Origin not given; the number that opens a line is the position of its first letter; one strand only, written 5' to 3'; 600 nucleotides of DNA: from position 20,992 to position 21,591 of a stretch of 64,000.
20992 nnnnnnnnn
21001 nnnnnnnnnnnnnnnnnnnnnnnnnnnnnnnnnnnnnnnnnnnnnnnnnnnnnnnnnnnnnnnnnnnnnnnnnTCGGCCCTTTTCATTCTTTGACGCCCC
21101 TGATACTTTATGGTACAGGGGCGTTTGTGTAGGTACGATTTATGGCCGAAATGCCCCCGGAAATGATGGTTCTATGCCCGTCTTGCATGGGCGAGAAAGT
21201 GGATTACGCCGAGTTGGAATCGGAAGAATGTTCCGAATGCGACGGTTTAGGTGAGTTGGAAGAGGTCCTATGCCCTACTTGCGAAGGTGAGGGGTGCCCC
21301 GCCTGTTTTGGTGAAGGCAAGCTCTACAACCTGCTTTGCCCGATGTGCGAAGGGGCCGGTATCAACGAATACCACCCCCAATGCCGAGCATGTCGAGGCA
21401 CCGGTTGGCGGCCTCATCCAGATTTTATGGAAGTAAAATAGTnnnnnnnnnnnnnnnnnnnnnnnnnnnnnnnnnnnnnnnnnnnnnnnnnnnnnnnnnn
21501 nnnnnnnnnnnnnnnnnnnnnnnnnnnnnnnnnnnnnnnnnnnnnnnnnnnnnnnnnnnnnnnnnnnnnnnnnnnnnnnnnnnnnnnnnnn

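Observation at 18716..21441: Phage-borne Lon protease followed by a free-standing six-repeat DnaJ-type zinc-finger protein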

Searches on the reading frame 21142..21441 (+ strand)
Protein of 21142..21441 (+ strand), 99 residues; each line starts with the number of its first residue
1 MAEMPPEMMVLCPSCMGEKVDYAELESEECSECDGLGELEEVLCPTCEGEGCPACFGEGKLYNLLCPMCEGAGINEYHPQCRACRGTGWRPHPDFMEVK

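Call 3: search_protein_families(library=pfam, proteins=[window:21142-21441:+], max_evalue=0.01)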
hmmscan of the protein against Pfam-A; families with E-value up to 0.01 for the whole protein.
window:21142-21441:+ (99 aa): 3 families
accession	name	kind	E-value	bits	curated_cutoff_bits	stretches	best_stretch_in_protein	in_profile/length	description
PF00684.25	DnaJ_CXXCXGXG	-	5.7e-09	36.5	32.7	1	12-73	1-65/65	DnaJ central domain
PF17302.8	DUF5351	-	0.00012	22.7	27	0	27-38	17-28/29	Family of unknown function (DUF5351)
PF25436.1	BSD2_CRD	-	0.0031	18.1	27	0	64-89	3-24/69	BSD2 cysteine rich domain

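Call 8: search_dna_similar(query=window:21142-21441:+, collection=phages, mode=protein, max_rows=40, max_evalue=0.001)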
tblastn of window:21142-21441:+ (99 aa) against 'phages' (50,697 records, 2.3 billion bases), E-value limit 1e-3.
Records with a match: 2; places in all: 2; records where one place covers at least 80% of the query: 1.
Best place of each record, by identity: <60% 2.
By first word of the organism name: uncultured 2.
By host as written in the record: - 2.
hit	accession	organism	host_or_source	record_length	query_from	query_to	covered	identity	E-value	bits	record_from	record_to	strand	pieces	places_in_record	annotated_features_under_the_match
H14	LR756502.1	uncultured phage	metagenomic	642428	7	88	83%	34.0%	4e-4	43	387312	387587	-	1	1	record has no annotation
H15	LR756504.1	uncultured phage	metagenomic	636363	12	88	78%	33.3%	3e-7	52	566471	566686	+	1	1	record has no annotation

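Call 10: search_protein_families(library=phrogs, proteins=[window:21142-21441:+], max_evalue=0.001)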
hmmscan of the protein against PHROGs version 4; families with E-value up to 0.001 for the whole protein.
window:21142-21441:+ (99 aa): 4 families
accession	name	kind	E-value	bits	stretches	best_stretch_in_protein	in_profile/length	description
phrog_6060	-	transcription regulation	9.9e-06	26.4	0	38-75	10-49/61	anti-termination protein Q-like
phrog_3931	-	unknown function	4e-05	24.6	0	26-51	28-54/59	-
phrog_9961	-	unknown function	4.2e-05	25.1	0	43-73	9-36/99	-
phrog_14965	-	unknown function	5.3e-05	23.8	0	52-78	105-131/200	-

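Call 12: find_related_loci(query=window:21142-21441:+, collection=viral_contigs, flank=5000)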
Query window:21142-21441:+ (99 aa) in viral_contigs; peptide patterns used: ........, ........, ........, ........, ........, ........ (x = any residue, [..] = any of these).
7 stretches matched a pattern, but none encodes a relative of the query by tblastn (E <= 1e-3).

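Call 15: find_homologous_proteins(query=window:21142-21441:+, max_evalue=0.001)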
Query window:21142-21441:+ (99 aa): 1 proteins with E <= 0.001 among 2 candidates.
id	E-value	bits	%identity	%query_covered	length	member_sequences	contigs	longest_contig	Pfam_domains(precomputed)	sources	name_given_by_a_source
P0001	4.4e-61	222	99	100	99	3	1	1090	PF00684.26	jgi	jgi:DnaJ-class molecular chaperone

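Call 31: find_homologous_proteins(query=A1, max_evalue=0.001)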
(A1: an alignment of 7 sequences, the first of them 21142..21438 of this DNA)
Query A1 (7 sequences) (99 aa, profile of the alignment): 10 proteins with E <= 0.001 among 537 candidates.
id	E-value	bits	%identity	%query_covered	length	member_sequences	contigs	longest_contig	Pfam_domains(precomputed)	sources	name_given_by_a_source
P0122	4.4e-40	154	57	97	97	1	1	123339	PF00684.26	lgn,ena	-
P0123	1.6e-38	149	65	95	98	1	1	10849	PF00684.26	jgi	-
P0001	4.6e-37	144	99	100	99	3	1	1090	PF00684.26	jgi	jgi:DnaJ-class molecular chaperone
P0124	1.9e-36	142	63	96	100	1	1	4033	PF00684.26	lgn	-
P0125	1.4e-32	130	64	95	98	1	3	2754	PF00684.26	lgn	-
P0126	4.2e-32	128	37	93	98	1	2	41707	PF00684.26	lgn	-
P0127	1.3e-30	123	47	88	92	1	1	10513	PF00684.26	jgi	jgi:RecJ-like exonuclease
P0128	9.8e-24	101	38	90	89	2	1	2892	PF00684.26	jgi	-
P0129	2.1e-18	84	41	80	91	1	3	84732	PF15777.11,PF00684.26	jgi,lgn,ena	-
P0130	4.7e-13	67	36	82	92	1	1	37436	PF00684.26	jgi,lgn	jgi:RecJ-like exonuclease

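Call 32: find_encoding_contigs(protein=P0129, flank=8000, max_places=2)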
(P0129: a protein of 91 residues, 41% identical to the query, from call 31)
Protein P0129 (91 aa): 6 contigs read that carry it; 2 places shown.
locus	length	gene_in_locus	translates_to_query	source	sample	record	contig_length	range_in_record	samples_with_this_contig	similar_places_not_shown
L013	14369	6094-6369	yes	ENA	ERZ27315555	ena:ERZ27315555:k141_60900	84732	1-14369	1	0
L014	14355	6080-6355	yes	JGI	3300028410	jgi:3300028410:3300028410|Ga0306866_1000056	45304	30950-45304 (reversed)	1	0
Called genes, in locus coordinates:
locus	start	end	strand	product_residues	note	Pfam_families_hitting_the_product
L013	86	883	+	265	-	-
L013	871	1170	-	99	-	PF20137:BubE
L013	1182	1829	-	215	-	PF05257:CHAP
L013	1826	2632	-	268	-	-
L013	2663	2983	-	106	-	-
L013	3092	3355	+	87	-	-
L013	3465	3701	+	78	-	-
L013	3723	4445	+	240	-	-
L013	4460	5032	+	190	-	PF01327:Pep_deformylase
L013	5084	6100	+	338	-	-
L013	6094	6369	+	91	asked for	PF15777:Anti-TRAP (faint), PF00684:DnaJ_CXXCXGXG (weak)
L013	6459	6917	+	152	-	-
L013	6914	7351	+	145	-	-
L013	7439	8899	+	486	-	PF00004:AAA, PF20720:nSTAND3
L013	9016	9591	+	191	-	-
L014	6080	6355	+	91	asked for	PF15777:Anti-TRAP (faint), PF00684:DnaJ_CXXCXGXG (weak)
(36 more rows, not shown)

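Call 33: find_encoding_contigs(protein=P0130, flank=8000, max_places=2)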
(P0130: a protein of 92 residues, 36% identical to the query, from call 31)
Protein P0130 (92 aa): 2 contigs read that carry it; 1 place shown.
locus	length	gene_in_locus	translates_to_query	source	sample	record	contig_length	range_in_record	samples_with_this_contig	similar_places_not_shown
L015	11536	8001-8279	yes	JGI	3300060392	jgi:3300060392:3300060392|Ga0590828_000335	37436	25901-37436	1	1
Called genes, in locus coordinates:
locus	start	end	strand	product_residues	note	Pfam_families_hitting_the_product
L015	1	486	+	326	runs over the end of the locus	-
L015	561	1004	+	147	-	-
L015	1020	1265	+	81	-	-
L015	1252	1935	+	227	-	PF00587:tRNA-synt_2b (weak)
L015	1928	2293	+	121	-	-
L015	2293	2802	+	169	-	PF18143:HAD_SAK_2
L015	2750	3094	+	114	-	-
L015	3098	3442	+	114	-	-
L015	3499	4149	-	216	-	PF05257:CHAP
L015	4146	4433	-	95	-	-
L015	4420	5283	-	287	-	PF00989:PAS (faint), PF08448:PAS_4 (faint)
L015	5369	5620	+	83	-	-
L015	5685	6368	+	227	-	-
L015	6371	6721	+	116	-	-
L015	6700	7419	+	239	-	-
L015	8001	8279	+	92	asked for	PF00684:DnaJ_CXXCXGXG (weak)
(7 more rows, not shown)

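Call 49: get_annotated_region(hit=H15, flank=6000)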
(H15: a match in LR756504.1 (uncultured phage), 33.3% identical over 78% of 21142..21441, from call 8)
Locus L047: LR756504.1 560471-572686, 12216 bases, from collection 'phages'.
description: uncultured phage genome assembly, chromosome: 1.
organism: uncultured phage (NCBI taxid 278008)
taxonomy: Viruses; environmental samples
host: -; source: metagenomic; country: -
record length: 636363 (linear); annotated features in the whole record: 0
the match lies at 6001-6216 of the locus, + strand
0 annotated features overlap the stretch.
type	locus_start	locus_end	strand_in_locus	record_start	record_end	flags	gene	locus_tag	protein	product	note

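Call 50: get_annotated_region(hit=H14, flank=6000)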
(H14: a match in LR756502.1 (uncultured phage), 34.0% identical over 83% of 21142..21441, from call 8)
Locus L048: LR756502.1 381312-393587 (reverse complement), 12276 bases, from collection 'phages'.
description: uncultured phage genome assembly, chromosome: 1.
organism: uncultured phage (NCBI taxid 278008)
taxonomy: Viruses; environmental samples
host: -; source: metagenomic; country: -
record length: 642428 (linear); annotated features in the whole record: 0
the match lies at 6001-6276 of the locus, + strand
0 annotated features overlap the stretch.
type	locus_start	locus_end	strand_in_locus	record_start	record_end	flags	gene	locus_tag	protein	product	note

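Call 53: predict_structure(alignment_id=A4)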
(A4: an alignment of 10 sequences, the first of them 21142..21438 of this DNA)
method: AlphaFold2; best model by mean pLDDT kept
length: 99 residues; sequences in the alignment: 10
mean_pLDDT: 77.3   pTM: 0.45
mean pLDDT of the five models: 77.3, 68.1, 64.0, 60.4, 60.3
residues with pLDDT >= 90: 5; 70-90: 72; 50-70: 16; < 50: 6
segments of 3 or more residues with pLDDT < 50: 1-5
pLDDT, mean of each block of 10 residues (from residue 1): 55 71 79 87 87 87 87 83 73 63
secondary structure, 60 per line:
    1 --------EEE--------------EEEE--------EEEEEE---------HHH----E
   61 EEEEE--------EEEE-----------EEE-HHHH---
elements in order: E9-11 E26-29 E38-43 E60-65 E74-77 E89-91 H93-96

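Call 55: search_protein_representatives(alignment_id=A4)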
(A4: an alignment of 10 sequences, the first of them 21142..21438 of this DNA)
Query: 10 sequences, 98 profile positions. Proteins with E-value up to 0.001 (for the whole library): 1129; up to 1e-10: 36; up to 1e-30: 1. The best 150 are listed.
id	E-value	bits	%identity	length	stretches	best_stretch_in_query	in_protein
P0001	1.6e-36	140.4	-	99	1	1-97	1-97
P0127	4.6e-29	116.5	-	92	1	8-97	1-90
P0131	9.1e-27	109.1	-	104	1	3-97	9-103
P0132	1.5e-26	108.4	-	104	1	2-93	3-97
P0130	2.1e-26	107.9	-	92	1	8-97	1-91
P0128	2.0e-25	104.8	-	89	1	8-97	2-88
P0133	2.6e-23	98.0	-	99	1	3-96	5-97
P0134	2.8e-23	97.9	-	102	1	3-97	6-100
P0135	6.6e-23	96.7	-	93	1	8-96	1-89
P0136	1.8e-21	92.1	-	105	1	2-94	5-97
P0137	1.1e-19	86.4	-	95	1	7-97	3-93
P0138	1.3e-19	86.2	-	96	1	3-97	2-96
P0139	3.7e-19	84.7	-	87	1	8-91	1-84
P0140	1.6e-18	82.7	-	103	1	2-93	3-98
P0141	3.4e-18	81.6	-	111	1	4-93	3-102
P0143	4.0e-16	75.0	-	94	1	7-95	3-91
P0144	4.4e-16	74.8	-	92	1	8-92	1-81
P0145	1.1e-15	73.6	-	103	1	4-96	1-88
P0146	6.7e-15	71.1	-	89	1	7-94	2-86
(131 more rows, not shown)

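Call 57: fold_search(model_id=the predicted structure, library=pdb)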
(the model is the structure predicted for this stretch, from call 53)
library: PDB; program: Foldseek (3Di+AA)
matches with E <= 10: 35; with E <= 0.001: 0
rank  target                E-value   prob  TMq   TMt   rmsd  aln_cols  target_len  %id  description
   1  7zhs_E                6.6e-03  0.35  0.17  0.13  15.3        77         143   27  3D reconstruction of the cylindrical assembly of DnaJA2 delta G/F by imposing D5 symmetry (released 2023-07-26)
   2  7zhs_H                6.6e-03  0.35  0.17  0.12  15.3        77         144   27  3D reconstruction of the cylindrical assembly of DnaJA2 delta G/F by imposing D5 symmetry (released 2023-07-26)
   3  7zhs_A                6.6e-03  0.35  0.17  0.08  15.3        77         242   27  3D reconstruction of the cylindrical assembly of DnaJA2 delta G/F by imposing D5 symmetry (released 2023-07-26)
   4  6ekb                  1.5e-02  0.21  0.15  0.22  12.0        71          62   27  Crystal structure of the BSD2 homolog of Arabidopsis thaliana (released 2017-12-06)
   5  6ekc_B1               1.3e-01  0.09  0.13  0.17  11.9        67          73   28  Crystal structure of the BSD2 homolog of Arabidopsis thaliana bound to the octameric assembly of RbcL from Thermosyne (released 2017-12-06)
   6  8ilb_F                1.4e-01  0.09  0.15  0.17  12.6        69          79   29  The complexes of RbcL, AtRaf1 and AtBSD2 (LFB) (released 2023-11-01)
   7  1exk_MODEL_1_A        1.6e-01  0.12  0.16  0.20  11.4        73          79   32  SOLUTION STRUCTURE OF THE CYSTEINE-RICH DOMAIN OF THE ESCHERICHIA COLI CHAPERONE PROTEIN DNAJ. (released 2000-07-26)
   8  8xku_R                1.7e-01  0.44  0.32  0.15  10.2       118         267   15  Cryo-EM structure of the Ycf2-FtsHi motor complex from Arabidopsis in ATP-bound state (released 2024-09-11)
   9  1nlt_A                3.5e-01  0.38  0.29  0.15   8.9        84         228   18  The crystal structure of Hsp40 Ydj1 (released 2004-01-13)
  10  8ilm_N                3.7e-01  0.11  0.17  0.22  12.4        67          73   28  The cryo-EM structure of eight Rubisco large subunits (RbcL), two Arabidopsis thaliana Rubisco accumulation factors 1  (released 2023-11-01)
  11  2bx9_A                7.2e-01  0.16  0.14  0.25   9.6        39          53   28  Crystal structure of B.subtilis Anti-TRAP protein, an antagonist of TRAP-RNA interactions (released 2005-11-30)
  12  2zp9_C                7.7e-01  0.96  0.24  0.49   0.7        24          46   54  The Nature of the TRAP:Anti-TRAP complex (released 2009-02-03)
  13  2rhq_A                8.8e-01  0.14  0.23  0.09  16.6        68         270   25  PheRS from Staphylococcus haemolyticus- rational protein engineering and inhibitor studies (released 2007-11-06)
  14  7ubl_A                1.5e+00  0.03  0.16  0.12  12.3        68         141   16  Transcription antitermination factor Qlambda in complex with Q-lambda-binding-element DNA (released 2022-09-28)
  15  9a5b_A                1.7e+00  0.18  0.23  0.07  12.0        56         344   25  Integrative model of SYFA-SYFB by crosslinking MS and deep learning (released 2024-09-18)
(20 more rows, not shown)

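Call 65: list_cluster_members(proteins=[P0131, P0133, P0134, P0135, P0136, P0137, P0138, P0139, P0140, P0141])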
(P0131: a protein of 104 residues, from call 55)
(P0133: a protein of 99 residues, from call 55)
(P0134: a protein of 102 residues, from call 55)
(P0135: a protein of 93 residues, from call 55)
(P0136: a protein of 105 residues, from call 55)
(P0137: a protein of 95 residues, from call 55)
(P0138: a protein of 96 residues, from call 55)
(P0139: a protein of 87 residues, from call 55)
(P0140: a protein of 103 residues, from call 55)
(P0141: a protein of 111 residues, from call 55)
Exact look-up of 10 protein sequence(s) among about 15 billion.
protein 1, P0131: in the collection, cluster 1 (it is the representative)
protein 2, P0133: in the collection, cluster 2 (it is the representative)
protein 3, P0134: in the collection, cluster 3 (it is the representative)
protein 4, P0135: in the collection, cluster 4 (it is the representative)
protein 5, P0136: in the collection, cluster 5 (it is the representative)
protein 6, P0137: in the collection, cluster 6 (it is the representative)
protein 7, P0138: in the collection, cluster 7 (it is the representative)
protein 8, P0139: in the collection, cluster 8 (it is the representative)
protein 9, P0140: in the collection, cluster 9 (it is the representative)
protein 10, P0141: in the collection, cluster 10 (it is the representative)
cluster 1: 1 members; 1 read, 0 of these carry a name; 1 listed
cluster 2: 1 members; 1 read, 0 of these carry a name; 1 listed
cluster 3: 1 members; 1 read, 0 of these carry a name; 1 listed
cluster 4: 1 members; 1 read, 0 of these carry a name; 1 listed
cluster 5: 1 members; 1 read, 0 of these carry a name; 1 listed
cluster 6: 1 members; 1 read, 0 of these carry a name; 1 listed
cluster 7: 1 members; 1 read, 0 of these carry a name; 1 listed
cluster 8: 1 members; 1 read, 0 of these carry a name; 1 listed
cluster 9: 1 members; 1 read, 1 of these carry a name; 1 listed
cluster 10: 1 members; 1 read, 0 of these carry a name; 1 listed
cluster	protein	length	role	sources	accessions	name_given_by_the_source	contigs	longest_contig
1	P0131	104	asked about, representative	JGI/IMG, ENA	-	-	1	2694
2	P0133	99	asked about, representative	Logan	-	-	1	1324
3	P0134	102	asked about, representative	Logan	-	-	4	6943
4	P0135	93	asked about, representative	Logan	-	-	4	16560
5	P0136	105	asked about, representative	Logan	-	-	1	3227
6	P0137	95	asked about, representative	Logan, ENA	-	-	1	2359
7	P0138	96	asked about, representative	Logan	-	-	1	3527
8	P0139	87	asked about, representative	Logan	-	-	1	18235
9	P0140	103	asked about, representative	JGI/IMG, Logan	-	DnaJ-class molecular chaperone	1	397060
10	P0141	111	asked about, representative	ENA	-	-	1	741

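Call 66: find_encoding_contigs(protein=P0140, flank=8000, max_places=1)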
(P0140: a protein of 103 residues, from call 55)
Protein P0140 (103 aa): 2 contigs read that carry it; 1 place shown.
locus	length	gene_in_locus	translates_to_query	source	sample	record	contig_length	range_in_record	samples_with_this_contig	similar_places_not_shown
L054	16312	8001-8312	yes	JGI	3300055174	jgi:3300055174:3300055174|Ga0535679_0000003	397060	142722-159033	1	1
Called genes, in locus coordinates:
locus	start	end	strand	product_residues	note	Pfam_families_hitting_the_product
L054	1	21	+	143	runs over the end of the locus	-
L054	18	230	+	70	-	-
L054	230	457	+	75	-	-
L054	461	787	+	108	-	-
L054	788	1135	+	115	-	-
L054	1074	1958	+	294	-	PF00692:dUTPase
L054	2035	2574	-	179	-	PF04542:Sigma70_r2, PF04545:Sigma70_r4 (weak), PF08281:Sigma70_r4_2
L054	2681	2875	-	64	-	-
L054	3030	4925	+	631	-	PF02518:HATPase_c, PF00204:DNA_gyraseB, PF01751:Toprim, PF00986:DNA_gyraseB_C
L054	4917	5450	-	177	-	PF00929:RNase_T, PF16473:Rv2179c-like (weak)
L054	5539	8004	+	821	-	PF02190:LON_substr_bdg, PF05496:RuvB_N (faint), PF13191:AAA_16 (faint), PF00004:AAA, PF07724:AAA_2 (weak), PF07728:AAA_5, PF22667:Lon_lid, PF05362:Lon_C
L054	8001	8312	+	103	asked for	PF15777:Anti-TRAP (faint), PF27659:CHP02642 (faint), PF00684:DnaJ_CXXCXGXG (weak)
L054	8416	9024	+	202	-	-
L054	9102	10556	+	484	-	-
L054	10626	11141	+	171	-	-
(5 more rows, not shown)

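Call 67: find_encoding_contigs(protein=P0135, flank=9000, max_places=3)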
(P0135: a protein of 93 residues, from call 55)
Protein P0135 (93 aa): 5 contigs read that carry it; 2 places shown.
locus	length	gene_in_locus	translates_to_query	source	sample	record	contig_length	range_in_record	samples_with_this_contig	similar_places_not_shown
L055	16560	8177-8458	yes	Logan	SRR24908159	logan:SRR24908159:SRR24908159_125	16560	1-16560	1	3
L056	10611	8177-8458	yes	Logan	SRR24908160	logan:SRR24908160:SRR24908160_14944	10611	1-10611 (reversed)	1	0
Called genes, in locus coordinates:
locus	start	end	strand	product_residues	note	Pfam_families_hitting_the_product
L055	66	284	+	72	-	-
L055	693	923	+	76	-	-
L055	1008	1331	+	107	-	-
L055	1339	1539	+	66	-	-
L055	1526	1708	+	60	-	-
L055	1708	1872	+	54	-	-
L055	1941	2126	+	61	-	-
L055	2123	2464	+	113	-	-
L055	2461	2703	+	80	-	-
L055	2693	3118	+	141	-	-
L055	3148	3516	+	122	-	-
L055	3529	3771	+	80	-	-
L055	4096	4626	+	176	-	-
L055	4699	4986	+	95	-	-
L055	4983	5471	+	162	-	PF18907:DUF5662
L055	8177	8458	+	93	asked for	PF00684:DnaJ_CXXCXGXG (faint)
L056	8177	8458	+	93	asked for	PF00684:DnaJ_CXXCXGXG (faint)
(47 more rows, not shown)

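Call 81: find_related_loci(query=A5, collection=genome_contigs, flank=8000)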
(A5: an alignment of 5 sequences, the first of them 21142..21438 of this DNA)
Query A5 (99 aa) in genome_contigs; peptide patterns used: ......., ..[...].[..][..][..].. (x = any residue, [..] = any of these).
94 stretches matched a pattern, but none encodes a relative of the query by tblastn (E <= 1e-3).

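Call 82: find_related_loci(query=A5, collection=metagenome_contigs, flank=6000)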
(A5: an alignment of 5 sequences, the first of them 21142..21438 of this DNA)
Query A5 (99 aa) in metagenome_contigs; peptide patterns used: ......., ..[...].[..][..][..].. (x = any residue, [..] = any of these).
130 stretches matched a pattern; 3 encode a relative of the query (tblastn E <= 1e-3); 3 distinct loci.
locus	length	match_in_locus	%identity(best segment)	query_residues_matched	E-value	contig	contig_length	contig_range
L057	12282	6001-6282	65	4-97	2e-40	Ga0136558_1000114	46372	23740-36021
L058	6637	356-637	65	4-97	2e-40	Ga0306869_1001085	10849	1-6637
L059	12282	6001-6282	65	4-97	2e-40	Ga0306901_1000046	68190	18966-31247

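Call 85: search_protein_families(library=ncbifam, proteins=[window:21142-21441:+], max_evalue=0.001)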
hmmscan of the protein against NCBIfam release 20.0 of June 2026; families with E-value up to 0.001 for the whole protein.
window:21142-21441:+ (99 aa): 4 families
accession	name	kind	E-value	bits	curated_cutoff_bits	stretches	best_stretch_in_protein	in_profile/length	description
NF058604.1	RtpA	equivalog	4.2e-09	36.4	65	2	52-73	12-33/50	anti-TRAP protein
TIGR02349.1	DnaJ_bact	equivalog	9.4e-06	25.2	377.2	1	10-76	144-213/354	molecular chaperone DnaJ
NF008035.0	PRK10767.1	subfamily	5e-05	22.5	338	1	8-76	140-207/374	molecular chaperone DnaJ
NF010894.0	PRK14301.1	equivalog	0.00015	20.9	548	1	9-76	144-210/373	chaperone protein DnaJ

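Call 86: search_protein_families(library=padloc, proteins=[window:21142-21441:+], max_evalue=0.001)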
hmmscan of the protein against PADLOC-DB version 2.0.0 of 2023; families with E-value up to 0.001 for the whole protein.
window:21142-21441:+ (99 aa): 0 families
